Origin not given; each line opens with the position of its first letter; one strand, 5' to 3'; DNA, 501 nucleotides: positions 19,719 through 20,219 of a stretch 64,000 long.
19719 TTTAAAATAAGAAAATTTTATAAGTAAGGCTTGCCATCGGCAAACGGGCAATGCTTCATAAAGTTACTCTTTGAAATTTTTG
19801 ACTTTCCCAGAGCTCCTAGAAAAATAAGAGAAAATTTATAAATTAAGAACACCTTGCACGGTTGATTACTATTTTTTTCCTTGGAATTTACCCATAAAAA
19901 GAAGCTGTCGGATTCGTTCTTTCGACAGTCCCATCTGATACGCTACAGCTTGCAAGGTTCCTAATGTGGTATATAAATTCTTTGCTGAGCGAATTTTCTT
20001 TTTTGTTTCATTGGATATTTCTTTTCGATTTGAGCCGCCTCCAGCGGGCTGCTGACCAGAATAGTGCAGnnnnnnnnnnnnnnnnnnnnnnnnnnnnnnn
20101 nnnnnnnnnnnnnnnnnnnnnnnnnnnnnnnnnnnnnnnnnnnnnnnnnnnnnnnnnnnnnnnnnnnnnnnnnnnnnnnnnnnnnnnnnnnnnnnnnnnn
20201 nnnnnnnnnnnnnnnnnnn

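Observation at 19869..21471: comM/yifB 3' remnant abutting an XRE pair and an NTF2-like/sigma-70 region-4 fusion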

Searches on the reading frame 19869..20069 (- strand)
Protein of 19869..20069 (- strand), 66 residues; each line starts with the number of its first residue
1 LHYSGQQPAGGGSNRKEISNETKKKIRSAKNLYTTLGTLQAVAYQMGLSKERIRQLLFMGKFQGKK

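Call 30: search_protein_families(library=ncbifam, proteins=[window:19869-20069:-], max_evalue=0.1)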
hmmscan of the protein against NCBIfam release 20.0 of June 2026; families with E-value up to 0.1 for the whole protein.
window:19869-20069:- (66 aa): 4 families
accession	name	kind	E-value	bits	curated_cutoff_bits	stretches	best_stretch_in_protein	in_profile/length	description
TIGR02392.1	rpoH_proteo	equivalog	0.0011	18.7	323.1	1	20-56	220-256/270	RNA polymerase sigma factor RpoH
NF005693.0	PRK07500.1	equivalog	0.0038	16.4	315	1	20-56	229-265/289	RNA polymerase factor sigma-32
NF005143.0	PRK06596.1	subfamily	0.0042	16.6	241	1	20-56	232-269/285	RNA polymerase factor sigma-32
TIGR02394.1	rpoS_proteo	equivalog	0.019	14.5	378.7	1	36-57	242-263/285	RNA polymerase sigma factor RpoS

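Call 44: search_protein_representatives(protein=window:19872-20069:-)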
Query: 66 residues. Proteins with E-value up to 0.001 (for the whole library): 10; up to 1e-10: 1; up to 1e-30: 0. The best 10 are listed.
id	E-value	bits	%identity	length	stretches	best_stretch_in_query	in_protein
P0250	4.7e-11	58.7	38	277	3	17-64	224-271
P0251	2.0e-10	56.7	39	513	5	27-58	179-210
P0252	2.0e-09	53.5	31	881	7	11-58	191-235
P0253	3.1e-06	43.6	60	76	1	17-64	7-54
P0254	7.7e-06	42.3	41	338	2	15-61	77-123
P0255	3.9e-05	40.1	33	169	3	20-61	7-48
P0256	5.3e-05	39.7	50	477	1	7-64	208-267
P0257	1.7e-04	38.1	37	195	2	19-64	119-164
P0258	4.2e-04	36.9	51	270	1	20-62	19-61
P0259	5.6e-04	36.5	43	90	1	16-64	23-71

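Call 60: search_protein_families(library=pfam, proteins=[P0253, P0258, P0256], max_evalue=0.01)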
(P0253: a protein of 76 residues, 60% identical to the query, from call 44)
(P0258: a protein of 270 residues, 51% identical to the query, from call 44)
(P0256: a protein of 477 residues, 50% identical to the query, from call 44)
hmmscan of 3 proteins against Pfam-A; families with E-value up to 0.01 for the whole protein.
P0253 (76 aa): 0 families

P0258 (270 aa): 6 families
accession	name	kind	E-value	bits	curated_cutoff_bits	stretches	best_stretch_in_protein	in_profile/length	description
PF04545.22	Sigma70_r4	-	0.00014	21.8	24.1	1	37-59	22-44/50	Sigma-70, region 4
PF13545.12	HTH_Crp_2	-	0.00024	21.4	27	1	39-81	26-65/70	Crp-like helix-turn-helix domain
PF04539.22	Sigma70_r3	-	0.0037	17.8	25.3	0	41-69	26-54/78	Sigma-70 region 3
PF21531.3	Rv2175c_wHTH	-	0.0079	16.6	27.1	0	35-59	15-39/57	DNA-binding protein Rv2175c, wHTH domain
PF12802.13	MarR_2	-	0.0089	16.6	27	0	226-261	21-56/61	MarR family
PF24409.1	wHTH-PRTase_assc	-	0.01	16.3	27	0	37-68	13-44/83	wHTH-PRTase associated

P0256 (477 aa): 9 families
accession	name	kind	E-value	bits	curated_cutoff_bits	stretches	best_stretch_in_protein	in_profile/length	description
PF13589.12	HATPase_c_3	-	4.9e-21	75.6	25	1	29-159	5-137/137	Histidine kinase-, DNA gyrase B-, and HSP90-like ATPase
PF13412.12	HTH_24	-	9.5e-07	28.7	21.9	1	418-457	6-45/48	Winged helix-turn-helix DNA-binding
PF04545.22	Sigma70_r4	-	1.3e-06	28.2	24.1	1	234-262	15-43/50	Sigma-70, region 4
PF02518.31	HATPase_c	-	1.6e-06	28.9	26.4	1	28-75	7-56/111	Histidine kinase-, DNA gyrase B-, and HSP90-like ATPase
PF13384.12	HTH_23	-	7.8e-06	26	24.6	0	284-323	3-42/50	Homeodomain-like domain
PF13518.12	HTH_28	-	3.7e-05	24.2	25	0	288-323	2-37/52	Helix-turn-helix domain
PF01527.26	HTH_Tnp_1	-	0.00041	21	24.1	0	290-337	14-61/75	Transposase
PF01022.26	HTH_5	-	0.0018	18.6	22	0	415-453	2-39/47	Bacterial regulatory protein, arsR family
PF08279.18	HTH_11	-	0.0098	16.2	25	0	417-455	2-41/55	HTH domain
